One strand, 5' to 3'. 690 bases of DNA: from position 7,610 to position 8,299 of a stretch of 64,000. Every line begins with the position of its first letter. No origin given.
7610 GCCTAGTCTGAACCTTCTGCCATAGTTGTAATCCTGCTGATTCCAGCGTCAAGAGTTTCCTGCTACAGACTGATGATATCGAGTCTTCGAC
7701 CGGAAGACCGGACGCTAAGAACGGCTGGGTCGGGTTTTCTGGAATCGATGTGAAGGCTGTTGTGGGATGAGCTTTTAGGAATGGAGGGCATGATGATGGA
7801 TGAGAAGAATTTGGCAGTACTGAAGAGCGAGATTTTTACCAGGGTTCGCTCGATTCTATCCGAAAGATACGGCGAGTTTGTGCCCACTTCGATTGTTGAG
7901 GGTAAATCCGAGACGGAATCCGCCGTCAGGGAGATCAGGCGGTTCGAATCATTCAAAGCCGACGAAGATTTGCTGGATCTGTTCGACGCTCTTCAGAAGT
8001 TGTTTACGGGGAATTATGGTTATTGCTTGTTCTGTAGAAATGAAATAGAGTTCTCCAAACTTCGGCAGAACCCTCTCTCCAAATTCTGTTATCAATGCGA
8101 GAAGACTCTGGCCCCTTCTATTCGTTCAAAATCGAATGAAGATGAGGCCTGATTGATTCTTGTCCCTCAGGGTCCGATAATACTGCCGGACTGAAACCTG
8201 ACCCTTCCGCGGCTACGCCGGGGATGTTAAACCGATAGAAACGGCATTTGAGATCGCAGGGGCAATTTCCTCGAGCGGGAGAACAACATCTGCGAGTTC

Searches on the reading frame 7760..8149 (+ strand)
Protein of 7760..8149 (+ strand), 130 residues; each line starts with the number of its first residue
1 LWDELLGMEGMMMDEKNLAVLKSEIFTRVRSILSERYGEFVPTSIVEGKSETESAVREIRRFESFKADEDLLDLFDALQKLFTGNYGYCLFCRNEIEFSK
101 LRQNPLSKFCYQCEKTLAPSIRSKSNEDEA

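Call 11: search_protein_families(library=pfam, proteins=[window:7760-8149:+], max_evalue=0.1)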
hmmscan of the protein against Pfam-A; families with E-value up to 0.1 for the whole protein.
window:7760-8149:+ (130 aa): 1 family
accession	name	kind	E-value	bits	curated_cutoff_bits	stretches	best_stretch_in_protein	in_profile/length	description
PF01258.23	zf-dskA_traR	-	0.0043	17.4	24.9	1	84-113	1-30/36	Prokaryotic dksA/traR C4-type zinc finger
